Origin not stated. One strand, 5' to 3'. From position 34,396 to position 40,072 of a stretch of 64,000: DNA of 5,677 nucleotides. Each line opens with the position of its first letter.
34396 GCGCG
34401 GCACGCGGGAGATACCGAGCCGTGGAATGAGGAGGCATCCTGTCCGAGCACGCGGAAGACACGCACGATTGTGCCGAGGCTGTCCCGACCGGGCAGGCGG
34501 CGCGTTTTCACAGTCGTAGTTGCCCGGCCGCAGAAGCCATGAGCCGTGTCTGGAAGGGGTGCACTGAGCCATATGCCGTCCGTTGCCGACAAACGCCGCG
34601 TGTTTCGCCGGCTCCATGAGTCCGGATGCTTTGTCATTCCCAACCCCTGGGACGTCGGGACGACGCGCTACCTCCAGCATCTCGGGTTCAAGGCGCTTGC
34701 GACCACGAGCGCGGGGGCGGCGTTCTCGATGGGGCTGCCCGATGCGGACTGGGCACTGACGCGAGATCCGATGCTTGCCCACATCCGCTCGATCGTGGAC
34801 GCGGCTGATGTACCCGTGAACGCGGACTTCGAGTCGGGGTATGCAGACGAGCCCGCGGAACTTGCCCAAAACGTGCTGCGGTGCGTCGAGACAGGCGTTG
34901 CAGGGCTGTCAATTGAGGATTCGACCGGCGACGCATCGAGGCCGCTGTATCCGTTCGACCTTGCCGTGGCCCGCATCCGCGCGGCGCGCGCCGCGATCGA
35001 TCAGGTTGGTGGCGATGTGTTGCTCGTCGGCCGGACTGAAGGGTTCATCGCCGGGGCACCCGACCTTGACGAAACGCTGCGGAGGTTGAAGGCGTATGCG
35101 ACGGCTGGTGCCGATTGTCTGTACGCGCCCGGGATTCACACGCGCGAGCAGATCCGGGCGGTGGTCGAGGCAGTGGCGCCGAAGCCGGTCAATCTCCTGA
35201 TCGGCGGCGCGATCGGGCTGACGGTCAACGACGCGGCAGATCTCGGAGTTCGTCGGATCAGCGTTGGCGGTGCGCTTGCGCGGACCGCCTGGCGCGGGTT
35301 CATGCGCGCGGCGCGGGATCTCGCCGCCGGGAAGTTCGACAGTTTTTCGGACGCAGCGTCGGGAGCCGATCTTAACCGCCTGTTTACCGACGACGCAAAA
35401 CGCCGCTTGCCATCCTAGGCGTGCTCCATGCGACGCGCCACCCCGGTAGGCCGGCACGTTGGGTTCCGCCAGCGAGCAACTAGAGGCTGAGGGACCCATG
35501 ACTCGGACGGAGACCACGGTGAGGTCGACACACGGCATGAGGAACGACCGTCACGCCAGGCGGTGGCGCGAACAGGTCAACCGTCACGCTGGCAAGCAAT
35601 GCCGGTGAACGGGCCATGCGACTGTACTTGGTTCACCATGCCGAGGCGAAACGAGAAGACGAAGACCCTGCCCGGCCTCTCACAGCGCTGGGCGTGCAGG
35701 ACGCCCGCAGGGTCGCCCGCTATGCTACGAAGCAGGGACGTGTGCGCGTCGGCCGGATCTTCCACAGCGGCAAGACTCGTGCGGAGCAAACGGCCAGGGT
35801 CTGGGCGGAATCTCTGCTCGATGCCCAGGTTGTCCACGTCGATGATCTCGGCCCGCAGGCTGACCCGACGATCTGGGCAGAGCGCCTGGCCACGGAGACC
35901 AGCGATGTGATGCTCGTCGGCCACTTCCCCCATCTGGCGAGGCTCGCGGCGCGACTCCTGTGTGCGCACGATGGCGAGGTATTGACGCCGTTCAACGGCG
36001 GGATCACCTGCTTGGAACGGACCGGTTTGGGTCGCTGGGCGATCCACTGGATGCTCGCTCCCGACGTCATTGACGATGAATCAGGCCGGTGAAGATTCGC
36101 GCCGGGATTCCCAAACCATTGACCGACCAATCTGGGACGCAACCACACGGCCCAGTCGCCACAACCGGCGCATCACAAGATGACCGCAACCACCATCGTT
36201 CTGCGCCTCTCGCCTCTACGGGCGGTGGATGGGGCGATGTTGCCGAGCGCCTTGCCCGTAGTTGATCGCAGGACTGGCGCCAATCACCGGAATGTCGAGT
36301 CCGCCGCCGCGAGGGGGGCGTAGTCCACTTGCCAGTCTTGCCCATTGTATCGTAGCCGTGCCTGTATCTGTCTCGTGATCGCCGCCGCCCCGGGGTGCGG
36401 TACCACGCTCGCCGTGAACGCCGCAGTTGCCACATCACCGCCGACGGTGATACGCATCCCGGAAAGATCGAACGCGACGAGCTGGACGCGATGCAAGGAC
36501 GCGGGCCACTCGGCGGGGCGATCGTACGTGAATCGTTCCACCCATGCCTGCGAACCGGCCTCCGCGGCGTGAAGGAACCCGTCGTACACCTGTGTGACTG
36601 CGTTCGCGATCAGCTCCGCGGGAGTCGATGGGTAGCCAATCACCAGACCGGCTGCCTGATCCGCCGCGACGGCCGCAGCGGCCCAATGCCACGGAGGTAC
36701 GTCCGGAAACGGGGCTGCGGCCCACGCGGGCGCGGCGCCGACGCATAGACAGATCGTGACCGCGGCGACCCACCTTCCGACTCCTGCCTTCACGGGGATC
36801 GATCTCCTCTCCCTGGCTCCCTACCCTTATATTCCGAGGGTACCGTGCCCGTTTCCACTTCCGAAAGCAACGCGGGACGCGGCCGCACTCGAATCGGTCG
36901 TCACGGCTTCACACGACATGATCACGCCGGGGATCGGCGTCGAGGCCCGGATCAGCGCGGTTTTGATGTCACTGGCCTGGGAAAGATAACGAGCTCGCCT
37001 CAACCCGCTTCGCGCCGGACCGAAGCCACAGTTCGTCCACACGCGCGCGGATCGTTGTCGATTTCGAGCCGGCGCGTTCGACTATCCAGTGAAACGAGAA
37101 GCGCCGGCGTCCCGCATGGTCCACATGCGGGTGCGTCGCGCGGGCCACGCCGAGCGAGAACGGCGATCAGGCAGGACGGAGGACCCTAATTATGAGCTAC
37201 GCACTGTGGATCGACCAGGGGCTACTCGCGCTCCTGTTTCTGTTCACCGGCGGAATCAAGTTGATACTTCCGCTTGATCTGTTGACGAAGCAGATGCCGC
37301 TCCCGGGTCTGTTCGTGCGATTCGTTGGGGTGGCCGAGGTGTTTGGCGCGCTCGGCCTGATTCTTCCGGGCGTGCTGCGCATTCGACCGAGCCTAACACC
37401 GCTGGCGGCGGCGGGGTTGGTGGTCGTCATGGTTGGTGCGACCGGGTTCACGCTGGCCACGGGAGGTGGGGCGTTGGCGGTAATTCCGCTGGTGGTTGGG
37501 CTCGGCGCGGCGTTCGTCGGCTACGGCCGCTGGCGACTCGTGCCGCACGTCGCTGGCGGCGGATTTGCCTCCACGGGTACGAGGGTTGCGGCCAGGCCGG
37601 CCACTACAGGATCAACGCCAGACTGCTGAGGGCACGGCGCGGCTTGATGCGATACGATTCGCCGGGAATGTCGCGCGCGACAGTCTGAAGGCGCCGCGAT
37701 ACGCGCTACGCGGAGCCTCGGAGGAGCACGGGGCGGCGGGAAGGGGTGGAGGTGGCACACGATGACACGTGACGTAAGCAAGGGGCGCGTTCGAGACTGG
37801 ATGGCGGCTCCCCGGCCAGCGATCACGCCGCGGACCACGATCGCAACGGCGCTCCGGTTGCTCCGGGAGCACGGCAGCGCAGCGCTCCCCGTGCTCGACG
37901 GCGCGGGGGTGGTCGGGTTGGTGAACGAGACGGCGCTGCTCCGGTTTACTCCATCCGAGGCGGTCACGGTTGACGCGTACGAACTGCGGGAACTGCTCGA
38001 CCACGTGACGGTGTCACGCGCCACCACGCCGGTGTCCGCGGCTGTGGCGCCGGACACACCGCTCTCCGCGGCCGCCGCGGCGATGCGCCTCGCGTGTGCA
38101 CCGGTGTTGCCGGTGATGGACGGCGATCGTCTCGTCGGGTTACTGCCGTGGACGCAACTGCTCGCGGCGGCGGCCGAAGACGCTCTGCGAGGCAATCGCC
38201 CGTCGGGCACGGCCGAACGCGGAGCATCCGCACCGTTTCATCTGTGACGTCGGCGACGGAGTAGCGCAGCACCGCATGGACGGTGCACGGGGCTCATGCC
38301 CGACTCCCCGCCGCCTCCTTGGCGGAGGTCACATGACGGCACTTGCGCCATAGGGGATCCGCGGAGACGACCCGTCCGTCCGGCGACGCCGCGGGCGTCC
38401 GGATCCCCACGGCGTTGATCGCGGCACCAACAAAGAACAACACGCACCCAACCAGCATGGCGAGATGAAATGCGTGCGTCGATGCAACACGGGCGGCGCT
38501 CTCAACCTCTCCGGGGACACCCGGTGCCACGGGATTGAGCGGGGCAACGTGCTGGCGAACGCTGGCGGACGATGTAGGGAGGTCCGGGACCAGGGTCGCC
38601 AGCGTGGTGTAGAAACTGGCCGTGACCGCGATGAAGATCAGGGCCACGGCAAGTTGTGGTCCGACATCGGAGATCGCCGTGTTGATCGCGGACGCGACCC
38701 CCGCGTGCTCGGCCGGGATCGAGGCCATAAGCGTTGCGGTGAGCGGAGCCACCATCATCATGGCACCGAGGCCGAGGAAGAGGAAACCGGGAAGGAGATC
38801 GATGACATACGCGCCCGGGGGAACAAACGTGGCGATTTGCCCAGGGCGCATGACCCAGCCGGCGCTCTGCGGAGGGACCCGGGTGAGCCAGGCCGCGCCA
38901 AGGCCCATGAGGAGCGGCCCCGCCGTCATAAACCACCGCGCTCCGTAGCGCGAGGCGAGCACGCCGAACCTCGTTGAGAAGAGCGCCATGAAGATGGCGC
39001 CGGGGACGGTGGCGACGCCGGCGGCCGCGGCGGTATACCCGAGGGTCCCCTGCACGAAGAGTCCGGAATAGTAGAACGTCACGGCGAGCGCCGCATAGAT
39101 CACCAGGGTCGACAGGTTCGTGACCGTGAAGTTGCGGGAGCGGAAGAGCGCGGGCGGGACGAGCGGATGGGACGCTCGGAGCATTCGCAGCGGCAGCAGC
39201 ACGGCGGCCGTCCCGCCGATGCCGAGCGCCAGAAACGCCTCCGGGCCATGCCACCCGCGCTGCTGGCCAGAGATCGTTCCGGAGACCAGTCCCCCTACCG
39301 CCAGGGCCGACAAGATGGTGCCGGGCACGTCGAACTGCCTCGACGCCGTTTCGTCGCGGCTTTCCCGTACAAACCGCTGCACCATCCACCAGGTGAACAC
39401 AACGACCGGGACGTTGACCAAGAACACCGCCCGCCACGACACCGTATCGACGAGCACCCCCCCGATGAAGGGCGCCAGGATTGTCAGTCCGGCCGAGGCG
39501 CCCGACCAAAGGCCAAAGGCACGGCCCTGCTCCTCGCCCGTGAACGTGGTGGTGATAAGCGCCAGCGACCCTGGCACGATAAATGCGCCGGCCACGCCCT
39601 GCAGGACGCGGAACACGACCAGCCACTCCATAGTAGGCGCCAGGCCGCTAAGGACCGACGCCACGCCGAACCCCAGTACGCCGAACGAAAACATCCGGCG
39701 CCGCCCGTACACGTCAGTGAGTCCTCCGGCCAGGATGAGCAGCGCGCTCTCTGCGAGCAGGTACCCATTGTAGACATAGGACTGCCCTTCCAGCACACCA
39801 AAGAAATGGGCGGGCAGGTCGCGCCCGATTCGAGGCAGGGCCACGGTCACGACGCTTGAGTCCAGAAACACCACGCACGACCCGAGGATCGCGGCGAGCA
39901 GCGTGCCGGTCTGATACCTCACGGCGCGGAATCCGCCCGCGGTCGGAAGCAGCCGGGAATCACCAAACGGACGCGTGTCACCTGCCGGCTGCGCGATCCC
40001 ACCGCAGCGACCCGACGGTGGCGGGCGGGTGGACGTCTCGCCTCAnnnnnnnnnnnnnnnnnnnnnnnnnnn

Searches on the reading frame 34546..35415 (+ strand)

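Call 37: search_protein_families(library=pfam, proteins=[window:34546-35415:+], max_evalue=0.0001)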
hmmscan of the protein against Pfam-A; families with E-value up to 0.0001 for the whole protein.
window:34546-35415:+ (290 aa): 1 family
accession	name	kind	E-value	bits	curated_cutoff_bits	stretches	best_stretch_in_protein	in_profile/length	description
PF13714.12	PEP_mutase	-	3.9e-74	249.7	31.5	1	20-259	1-239/240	Phosphoenolpyruvate phosphomutase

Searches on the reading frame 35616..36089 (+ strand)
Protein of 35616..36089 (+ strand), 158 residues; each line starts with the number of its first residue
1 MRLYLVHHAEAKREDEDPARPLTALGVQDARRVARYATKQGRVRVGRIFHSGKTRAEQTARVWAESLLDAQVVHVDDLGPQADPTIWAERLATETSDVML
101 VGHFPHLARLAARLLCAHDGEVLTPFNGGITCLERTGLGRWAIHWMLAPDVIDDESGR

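Call 37: search_protein_families(library=pfam, proteins=[window:35616-36089:+], max_evalue=0.0001)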
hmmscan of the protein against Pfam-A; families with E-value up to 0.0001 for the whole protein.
window:35616-36089:+ (158 aa): 1 family
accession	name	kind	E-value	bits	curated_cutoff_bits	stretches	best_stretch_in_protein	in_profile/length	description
PF00300.27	His_Phos_1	-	4.5e-05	23.6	21.7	0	3-77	1-76/194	Histidine phosphatase superfamily (branch 1)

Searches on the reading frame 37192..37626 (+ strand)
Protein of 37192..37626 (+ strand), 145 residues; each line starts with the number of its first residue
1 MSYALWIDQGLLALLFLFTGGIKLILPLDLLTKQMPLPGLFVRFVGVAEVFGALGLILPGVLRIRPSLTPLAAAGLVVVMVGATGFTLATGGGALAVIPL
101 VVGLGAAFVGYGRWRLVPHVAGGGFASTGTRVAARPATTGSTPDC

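Call 37: search_protein_families(library=pfam, proteins=[window:37192-37626:+], max_evalue=0.0001)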
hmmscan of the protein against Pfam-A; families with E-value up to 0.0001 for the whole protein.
window:37192-37626:+ (145 aa): 1 family
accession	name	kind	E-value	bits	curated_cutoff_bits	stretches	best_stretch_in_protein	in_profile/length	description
PF13564.11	DoxX_2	-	3.1e-15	56.6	26.3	1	9-108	3-102/103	DoxX-like family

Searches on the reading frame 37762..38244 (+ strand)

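Call 37: search_protein_families(library=pfam, proteins=[window:37762-38244:+], max_evalue=0.0001)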
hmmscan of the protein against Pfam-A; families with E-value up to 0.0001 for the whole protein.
window:37762-38244:+ (161 aa): 1 family
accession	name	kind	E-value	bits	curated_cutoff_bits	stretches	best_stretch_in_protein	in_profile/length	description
PF00571.33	CBS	-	1.3e-15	57.9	24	1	10-62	1-54/57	CBS domain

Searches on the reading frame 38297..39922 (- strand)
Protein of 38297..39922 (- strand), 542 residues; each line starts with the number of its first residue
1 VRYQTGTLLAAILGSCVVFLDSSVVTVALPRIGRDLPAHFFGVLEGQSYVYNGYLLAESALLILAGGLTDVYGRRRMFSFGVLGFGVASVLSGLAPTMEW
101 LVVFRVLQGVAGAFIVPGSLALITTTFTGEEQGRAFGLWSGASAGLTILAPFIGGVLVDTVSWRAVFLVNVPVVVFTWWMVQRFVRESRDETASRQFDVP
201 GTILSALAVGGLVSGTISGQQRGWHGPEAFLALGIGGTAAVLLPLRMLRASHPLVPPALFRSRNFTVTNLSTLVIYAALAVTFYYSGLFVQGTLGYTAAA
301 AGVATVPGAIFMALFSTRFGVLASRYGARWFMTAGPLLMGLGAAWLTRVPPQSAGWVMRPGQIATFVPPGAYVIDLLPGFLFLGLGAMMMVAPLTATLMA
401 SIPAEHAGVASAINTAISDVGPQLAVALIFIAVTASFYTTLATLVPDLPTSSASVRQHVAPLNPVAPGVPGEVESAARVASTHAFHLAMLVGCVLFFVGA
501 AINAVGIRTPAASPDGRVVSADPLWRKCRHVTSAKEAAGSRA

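Call 37: search_protein_families(library=pfam, proteins=[window:38297-39922:-], max_evalue=0.0001)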
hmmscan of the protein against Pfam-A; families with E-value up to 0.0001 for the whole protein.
window:38297-39922:- (542 aa): 1 family
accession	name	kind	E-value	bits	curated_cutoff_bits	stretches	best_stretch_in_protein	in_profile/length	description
PF07690.21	MFS_1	-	8.8e-39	133.8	33.4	1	12-421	2-342/347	Major Facilitator Superfamily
